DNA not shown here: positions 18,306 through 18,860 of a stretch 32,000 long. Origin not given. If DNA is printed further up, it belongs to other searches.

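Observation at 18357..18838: Minimal GIY-YIG nuclease cassette bracketed by a direct duplication of the tRNA-Leu 3' half plus its terminator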

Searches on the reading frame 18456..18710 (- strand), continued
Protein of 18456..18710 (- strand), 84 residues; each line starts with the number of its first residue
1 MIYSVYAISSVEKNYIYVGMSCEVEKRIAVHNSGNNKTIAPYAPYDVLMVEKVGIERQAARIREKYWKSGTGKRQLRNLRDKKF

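Call 98: fold_search(model_id=the predicted structure, library=pdb)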
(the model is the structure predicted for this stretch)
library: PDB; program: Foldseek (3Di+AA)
matches with E <= 10: 166; with E <= 0.001: 0
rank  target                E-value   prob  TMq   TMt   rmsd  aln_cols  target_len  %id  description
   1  7cq2_A                1.6e-02  1.00  0.68  0.22   3.1        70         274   26  Crystal structure of Slx1-Slx4 (released 2021-06-16)
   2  7cq3_A                2.3e-02  1.00  0.67  0.20   2.6        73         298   23  Crystal structure of Slx1-Slx4 (released 2021-06-16)
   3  1zg2_MODEL_1_A        2.8e-02  0.95  0.51  0.46   7.5        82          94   28  Solution NMR structure of the UPF0213 protein BH0048 from Bacillus halodurans. Northeast Structural Genomics t (released 2005-06-21)
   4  4xm5                  3.2e-02  1.00  0.67  0.23   3.1        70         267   23  C. glabrata Slx1. (released 2015-03-25)
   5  6seh_A                3.4e-02  1.00  0.68  0.25   2.2        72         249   17  Recognition and processing of branched DNA substrates by Slx1-Slx4 nuclease (released 2019-09-25)
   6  6seh_C                4.5e-02  1.00  0.62  0.22   2.4        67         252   19  Recognition and processing of branched DNA substrates by Slx1-Slx4 nuclease (released 2019-09-25)
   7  7cq4_A                5.8e-02  1.00  0.67  0.21   2.1        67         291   24  Crystal structure of Slx1-Slx4 in complex with 5'flap DNA (released 2021-06-16)
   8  6sei_C                7.0e-02  1.00  0.62  0.21   2.7        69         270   17  Recognition and processing of branched DNA substrates by Slx1-Slx4 nuclease (released 2019-09-25)
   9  4xlg_A                9.1e-02  1.00  0.67  0.23   2.8        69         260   22  C. glabrata Slx1 in complex with Slx4CCD. (released 2015-03-25)
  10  1ln0_A                3.8e-01  0.77  0.53  0.50   3.2        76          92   21  Structure of the Catalytic Domain of Homing Endonuclease I-TevI (released 2002-10-30)
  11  7qoh_g                4.3e-01  0.51  0.42  0.42   4.0        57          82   12  Unique vertex of the phicrAss001 virion with C5 symmetry imposed (released 2023-03-29)
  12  7qoh_h                5.6e-01  0.57  0.44  0.49   3.1        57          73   16  Unique vertex of the phicrAss001 virion with C5 symmetry imposed (released 2023-03-29)
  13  1ln0_B                5.6e-01  0.57  0.56  0.51   5.0        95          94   20  Structure of the Catalytic Domain of Homing Endonuclease I-TevI (released 2002-10-30)
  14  6skf_BT               9.4e-01  0.23  0.40  0.44   5.2        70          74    8  Cryo-EM Structure of T. kodakarensis 70S ribosome (released 2020-07-29)
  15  8tmb_B                1.0e+00  0.18  0.31  0.10   7.6        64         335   12  Cryo-EM structure of CorA in complex with conformation-specific synthetic antibody C12 and 20 mM MgCl2, State MG20-1 (released 2025-02-12)
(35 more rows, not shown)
